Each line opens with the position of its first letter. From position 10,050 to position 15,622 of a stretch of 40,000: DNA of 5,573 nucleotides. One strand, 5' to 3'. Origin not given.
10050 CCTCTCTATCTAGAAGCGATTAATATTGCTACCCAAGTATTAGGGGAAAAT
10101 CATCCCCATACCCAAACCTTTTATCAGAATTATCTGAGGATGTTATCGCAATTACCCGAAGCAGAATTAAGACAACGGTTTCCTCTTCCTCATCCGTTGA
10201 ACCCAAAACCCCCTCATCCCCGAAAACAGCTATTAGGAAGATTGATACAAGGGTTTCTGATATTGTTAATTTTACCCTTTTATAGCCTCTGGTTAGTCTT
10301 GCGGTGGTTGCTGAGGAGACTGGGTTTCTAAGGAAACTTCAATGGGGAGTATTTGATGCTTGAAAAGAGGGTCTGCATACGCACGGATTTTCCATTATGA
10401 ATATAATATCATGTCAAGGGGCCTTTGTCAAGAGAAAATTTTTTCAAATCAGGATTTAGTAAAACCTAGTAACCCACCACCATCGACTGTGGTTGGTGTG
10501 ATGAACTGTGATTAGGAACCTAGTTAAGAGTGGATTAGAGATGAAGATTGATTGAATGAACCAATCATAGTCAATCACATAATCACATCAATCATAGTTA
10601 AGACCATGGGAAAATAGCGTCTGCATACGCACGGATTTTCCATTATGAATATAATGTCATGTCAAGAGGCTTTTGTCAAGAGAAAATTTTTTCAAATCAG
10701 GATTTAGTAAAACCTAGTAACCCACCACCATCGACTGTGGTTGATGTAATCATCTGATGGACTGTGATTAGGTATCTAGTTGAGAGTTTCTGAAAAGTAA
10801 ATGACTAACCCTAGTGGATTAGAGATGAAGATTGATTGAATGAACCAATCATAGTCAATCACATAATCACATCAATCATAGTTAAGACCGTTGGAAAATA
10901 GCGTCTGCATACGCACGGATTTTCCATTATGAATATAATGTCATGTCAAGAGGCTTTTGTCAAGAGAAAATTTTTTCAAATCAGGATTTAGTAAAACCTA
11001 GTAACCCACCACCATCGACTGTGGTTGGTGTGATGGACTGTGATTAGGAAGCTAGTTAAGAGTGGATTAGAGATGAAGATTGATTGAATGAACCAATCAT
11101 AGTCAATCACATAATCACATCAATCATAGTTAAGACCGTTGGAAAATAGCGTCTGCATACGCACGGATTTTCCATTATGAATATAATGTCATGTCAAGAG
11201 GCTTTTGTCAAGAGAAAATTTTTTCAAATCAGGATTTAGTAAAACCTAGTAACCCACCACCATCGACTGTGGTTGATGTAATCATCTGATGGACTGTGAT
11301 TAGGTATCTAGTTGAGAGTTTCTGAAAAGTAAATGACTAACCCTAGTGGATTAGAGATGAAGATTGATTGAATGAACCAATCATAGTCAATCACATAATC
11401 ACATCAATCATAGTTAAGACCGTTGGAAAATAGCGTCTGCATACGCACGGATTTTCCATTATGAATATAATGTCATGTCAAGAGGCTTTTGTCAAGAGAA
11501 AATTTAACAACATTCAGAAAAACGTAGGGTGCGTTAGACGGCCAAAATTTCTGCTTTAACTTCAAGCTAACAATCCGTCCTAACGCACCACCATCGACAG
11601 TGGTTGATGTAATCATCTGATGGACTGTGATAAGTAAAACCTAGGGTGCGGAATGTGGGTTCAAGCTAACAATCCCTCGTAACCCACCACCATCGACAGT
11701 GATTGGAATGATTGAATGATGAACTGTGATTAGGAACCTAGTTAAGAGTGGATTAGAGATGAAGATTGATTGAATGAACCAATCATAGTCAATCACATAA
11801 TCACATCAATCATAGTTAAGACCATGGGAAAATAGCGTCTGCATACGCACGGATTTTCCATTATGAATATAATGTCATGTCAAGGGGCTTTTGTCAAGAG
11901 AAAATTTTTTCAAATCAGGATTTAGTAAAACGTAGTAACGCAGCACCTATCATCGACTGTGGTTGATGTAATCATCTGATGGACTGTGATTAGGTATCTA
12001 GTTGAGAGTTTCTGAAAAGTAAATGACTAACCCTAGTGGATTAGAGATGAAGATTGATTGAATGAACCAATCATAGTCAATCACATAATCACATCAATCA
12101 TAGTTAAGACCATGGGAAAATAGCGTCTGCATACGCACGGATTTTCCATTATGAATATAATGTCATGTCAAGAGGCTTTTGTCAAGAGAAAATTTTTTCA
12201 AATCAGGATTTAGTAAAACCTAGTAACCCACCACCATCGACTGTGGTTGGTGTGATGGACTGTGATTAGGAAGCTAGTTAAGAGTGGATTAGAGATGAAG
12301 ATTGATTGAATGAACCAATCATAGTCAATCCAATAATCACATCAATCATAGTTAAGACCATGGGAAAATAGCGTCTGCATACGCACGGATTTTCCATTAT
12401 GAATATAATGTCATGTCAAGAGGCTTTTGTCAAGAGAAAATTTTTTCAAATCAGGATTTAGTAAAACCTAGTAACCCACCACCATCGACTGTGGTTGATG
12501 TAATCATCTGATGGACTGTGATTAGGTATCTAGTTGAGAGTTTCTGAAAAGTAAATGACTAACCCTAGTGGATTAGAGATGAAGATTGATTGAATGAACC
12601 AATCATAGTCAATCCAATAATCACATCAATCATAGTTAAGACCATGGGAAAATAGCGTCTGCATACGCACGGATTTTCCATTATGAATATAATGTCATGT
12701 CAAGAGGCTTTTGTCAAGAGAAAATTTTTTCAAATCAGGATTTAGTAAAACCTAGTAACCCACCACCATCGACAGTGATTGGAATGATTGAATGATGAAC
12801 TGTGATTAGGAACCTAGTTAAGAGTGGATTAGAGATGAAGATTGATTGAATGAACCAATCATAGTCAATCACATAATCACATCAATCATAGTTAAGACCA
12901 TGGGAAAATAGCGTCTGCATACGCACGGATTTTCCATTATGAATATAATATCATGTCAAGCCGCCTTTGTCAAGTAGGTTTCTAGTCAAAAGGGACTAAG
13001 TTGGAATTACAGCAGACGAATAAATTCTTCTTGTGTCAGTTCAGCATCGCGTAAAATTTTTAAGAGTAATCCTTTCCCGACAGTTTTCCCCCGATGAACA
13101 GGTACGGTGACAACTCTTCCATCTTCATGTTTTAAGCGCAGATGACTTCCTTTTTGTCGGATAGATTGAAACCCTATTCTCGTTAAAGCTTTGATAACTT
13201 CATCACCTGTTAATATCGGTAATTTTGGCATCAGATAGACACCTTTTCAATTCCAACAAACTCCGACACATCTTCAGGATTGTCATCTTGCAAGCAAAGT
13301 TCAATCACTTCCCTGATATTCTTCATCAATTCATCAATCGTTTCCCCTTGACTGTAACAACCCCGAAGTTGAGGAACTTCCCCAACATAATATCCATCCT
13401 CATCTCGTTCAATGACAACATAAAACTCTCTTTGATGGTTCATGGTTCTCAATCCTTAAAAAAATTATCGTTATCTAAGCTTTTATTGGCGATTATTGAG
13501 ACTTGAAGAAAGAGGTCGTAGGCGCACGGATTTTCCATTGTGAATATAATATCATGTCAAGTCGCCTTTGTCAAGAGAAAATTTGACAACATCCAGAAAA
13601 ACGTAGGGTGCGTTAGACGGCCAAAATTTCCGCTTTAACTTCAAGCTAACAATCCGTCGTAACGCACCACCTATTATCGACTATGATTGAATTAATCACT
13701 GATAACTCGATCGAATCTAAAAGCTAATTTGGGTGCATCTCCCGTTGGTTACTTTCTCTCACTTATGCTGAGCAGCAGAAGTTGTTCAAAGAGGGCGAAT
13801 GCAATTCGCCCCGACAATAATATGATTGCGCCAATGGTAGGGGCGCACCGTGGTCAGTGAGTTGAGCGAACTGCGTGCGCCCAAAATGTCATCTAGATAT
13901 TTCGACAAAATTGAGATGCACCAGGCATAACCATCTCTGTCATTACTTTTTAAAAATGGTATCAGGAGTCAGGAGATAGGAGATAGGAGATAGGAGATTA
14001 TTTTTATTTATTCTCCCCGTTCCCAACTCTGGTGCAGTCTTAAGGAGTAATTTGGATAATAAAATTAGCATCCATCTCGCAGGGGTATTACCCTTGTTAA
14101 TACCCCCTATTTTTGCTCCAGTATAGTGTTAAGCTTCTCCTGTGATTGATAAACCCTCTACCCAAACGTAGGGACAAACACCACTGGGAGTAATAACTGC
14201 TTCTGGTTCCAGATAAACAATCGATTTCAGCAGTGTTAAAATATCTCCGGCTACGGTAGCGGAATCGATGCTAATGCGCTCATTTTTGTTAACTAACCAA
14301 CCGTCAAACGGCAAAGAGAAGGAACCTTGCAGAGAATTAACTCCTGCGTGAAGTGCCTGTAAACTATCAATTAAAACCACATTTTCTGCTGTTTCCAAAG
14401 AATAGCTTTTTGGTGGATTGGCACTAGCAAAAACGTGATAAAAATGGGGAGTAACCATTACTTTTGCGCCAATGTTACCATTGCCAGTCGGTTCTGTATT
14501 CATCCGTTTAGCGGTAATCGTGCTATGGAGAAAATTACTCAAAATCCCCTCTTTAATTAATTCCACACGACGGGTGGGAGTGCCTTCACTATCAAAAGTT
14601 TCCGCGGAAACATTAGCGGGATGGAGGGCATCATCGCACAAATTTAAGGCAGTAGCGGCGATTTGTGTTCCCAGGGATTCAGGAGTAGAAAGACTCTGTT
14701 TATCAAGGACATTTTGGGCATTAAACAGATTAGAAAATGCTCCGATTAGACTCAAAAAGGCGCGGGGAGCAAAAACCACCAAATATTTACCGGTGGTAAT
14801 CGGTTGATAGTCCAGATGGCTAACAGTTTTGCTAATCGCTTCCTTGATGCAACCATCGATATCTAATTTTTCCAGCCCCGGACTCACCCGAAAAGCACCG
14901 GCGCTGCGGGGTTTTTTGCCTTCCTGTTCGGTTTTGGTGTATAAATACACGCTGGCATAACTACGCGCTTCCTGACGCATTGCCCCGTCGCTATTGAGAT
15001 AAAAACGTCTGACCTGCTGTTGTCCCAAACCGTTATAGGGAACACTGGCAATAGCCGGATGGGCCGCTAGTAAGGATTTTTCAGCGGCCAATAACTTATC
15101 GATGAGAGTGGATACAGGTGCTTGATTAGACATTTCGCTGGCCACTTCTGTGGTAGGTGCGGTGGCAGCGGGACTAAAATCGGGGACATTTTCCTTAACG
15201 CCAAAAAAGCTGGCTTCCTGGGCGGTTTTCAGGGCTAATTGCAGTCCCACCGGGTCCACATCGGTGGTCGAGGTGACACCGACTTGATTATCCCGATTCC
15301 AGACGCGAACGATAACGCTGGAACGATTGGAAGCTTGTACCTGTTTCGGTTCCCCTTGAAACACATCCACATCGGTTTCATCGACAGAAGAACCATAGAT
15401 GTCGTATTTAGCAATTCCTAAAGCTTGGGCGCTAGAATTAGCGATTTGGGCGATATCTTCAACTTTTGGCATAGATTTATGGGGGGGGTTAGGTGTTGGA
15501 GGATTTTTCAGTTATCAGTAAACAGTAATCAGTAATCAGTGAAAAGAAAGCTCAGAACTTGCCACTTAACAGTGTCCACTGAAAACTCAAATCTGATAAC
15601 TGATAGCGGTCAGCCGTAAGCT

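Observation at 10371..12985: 2.6-kb ORF-free tandem array of 248/284-bp units, each with a promoter-like head and a long imperfect hairpin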

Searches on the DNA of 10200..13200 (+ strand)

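Call 5: search_rna_families(source=window, start=10200, end=13200, threshold=evalue, max_evalue=10)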
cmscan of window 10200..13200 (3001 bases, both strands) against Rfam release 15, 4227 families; matches with E-value up to 10: 4.
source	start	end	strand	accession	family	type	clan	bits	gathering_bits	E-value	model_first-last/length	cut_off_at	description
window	12285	12334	+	RF01169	SNORD112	Gene; snRNA; snoRNA; CD-box;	CL00069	19.5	58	2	1-77/77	no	Small nucleolar RNA SNORD112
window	12569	12618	+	RF01169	SNORD112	Gene; snRNA; snoRNA; CD-box;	CL00069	19.5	58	2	1-77/77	no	Small nucleolar RNA SNORD112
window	13129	13172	-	RF01315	CRISPR-DR2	Gene; CRISPR;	CL00014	19.5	37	3.7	1-30/30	no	CRISPR RNA direct repeat element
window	12773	12873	+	RF02942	Clostridiales-3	Gene; sRNA;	-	11.8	103.4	4.4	1-264/264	no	Clostridiales-3 RNA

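Call 9: search_dna_similar(query=window:10619-11150:+, collection=plasmids, mode=distant)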
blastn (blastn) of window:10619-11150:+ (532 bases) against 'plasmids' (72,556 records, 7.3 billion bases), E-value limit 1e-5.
No match.

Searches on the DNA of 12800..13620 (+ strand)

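Call 49: search_dna_similar(query=window:12800-13620:+, collection=phages, mode=distant)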
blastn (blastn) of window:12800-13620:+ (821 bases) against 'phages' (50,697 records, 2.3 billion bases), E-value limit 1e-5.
No match.

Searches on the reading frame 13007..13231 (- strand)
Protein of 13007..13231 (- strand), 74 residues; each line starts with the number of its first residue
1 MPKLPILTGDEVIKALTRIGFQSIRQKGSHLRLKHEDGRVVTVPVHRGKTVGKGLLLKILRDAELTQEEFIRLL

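Call 8: search_protein_families(library=pfam, proteins=[window:13007-13231:-], max_evalue=0.01)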
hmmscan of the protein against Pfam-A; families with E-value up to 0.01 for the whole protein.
window:13007-13231:- (74 aa): 1 family
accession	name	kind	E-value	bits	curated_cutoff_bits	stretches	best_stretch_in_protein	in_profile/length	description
PF07927.17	HicA_toxin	-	5.3e-21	74.9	27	1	9-65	1-58/58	HicA toxin of bacterial toxin-antitoxin,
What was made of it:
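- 13007..13231 (-): hicA toxin gene, part of the payload of the one filled cassette in this stretch. Pfam HicA_toxin, E = 5e-21 (call 8).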

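Call 70: find_encoding_contigs(protein=window:13007-13231:-, flank=6000, max_places=10)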
Protein window:13007-13231:- (74 aa): 23 contigs read that carry it; 10 places shown.
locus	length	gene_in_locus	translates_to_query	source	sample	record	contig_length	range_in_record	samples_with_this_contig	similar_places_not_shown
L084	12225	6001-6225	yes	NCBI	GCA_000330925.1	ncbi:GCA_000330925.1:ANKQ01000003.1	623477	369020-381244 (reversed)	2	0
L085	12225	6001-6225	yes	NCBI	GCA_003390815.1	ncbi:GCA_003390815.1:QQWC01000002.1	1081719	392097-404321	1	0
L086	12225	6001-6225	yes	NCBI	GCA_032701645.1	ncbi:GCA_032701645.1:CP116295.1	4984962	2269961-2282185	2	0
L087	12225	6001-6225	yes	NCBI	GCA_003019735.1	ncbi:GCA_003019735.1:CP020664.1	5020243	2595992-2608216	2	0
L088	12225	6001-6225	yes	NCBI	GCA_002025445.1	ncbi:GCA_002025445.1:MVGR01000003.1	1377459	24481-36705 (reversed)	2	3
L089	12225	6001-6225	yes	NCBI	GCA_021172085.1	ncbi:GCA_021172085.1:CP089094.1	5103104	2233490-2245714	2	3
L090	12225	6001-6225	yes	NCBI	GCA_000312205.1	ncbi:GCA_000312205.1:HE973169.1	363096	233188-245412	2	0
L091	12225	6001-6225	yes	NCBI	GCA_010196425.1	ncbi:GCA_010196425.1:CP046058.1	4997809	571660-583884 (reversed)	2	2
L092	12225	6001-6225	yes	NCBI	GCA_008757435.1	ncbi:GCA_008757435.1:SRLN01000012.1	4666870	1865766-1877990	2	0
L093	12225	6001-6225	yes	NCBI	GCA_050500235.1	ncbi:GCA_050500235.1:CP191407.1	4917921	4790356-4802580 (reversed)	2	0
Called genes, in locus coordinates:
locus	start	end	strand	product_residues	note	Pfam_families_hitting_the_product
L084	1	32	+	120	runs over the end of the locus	PF00507:Oxidored_q4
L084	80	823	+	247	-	PF01058:Oxidored_q6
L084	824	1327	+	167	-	PF00329:Complex1_30kDa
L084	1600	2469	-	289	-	PF00561:Abhydrolase_1, PF12146:Hydrolase_4, PF12697:Abhydrolase_6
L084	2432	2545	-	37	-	-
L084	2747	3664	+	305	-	PF00850:Hist_deacetyl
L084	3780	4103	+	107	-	-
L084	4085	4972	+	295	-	PF04422:FrhB_FdhB_N, PF04432:FrhB_FdhB_C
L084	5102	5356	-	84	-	PF05016:ParE_toxin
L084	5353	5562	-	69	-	-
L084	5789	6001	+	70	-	PF21748:UPF0150 (weak), PF15919:HicB_lk_antitox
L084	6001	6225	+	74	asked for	PF07927:HicA_toxin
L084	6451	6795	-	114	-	PF13424:TPR_12, PF13374:TPR_10, PF24885:TPR_NPHP3, PF00515:TPR_1 (faint), PF13176:TPR_7 (faint), PF13181:TPR_8 (faint), PF13432:TPR_16 (weak), PF13374:TPR_10 (weak)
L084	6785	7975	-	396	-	PF00931:NB-ARC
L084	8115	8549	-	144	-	-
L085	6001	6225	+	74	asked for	PF07927:HicA_toxin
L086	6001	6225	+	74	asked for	PF07927:HicA_toxin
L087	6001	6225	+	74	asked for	PF07927:HicA_toxin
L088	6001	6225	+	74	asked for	PF07927:HicA_toxin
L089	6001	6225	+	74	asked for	PF07927:HicA_toxin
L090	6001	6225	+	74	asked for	PF07927:HicA_toxin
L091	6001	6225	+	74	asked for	PF07927:HicA_toxin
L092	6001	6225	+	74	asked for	PF07927:HicA_toxin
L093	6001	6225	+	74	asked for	PF07927:HicA_toxin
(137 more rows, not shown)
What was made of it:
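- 13007..13231 (-): The identical protein occurs in 664 blocks of the public collection (call 70).
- Tried and rejected: HicA worked (call 70).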

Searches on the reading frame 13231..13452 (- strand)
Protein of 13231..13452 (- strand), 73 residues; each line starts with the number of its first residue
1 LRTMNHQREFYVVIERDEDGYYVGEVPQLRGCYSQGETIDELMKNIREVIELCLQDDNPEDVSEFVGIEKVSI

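Call 8: search_protein_families(library=pfam, proteins=[window:13231-13452:-], max_evalue=0.01)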
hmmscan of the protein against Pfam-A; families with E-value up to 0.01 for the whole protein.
window:13231-13452:- (73 aa): 2 families
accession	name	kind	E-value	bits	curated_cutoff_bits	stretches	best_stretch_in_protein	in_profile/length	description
PF15919.11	HicB_lk_antitox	-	8e-10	39.4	27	1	10-68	1-61/123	HicB_like antitoxin of bacterial toxin-antitoxin system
PF21748.3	UPF0150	-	7.3e-08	32.7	27.3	1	18-52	17-51/64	UPF0150-like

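Call 69: find_encoding_contigs(protein=window:13231-13452:-, flank=6000, max_places=10)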
Protein window:13231-13452:- (73 aa): no gene with exactly this product is on record in the collection.
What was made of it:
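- Tried and rejected: Nothing found (call 69).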

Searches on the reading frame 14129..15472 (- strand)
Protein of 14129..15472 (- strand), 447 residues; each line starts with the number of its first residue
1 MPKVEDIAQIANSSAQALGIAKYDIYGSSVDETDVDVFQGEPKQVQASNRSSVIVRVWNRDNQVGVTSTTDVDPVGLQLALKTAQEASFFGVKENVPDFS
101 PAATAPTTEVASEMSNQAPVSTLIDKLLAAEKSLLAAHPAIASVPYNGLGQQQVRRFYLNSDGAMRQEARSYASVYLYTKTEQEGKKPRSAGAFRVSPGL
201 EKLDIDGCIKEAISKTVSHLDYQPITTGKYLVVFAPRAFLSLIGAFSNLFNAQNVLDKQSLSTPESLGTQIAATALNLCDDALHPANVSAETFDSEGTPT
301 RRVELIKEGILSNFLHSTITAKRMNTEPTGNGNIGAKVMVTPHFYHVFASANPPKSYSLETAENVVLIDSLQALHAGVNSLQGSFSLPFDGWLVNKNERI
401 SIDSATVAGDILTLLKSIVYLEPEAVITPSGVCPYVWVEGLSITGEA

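Call 8: search_protein_families(library=pfam, proteins=[window:14129-15472:-], max_evalue=0.01)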
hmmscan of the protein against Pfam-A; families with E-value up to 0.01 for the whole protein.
window:14129-15472:- (447 aa): 3 families
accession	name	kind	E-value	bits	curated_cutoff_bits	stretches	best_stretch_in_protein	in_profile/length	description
PF19289.4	PmbA_TldD_3rd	-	2.6e-47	161.3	22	1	227-445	1-220/220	PmbA/TldA metallopeptidase C-terminal domain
PF19290.4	PmbA_TldD_2nd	-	1.5e-11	45.1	20.9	1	117-220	5-109/109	PmbA/TldA metallopeptidase central domain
PF01523.21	PmbA_TldD_1st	-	3.5e-06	27.5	20.9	1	23-86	1-63/65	PmbA/TldA metallopeptidase domain 1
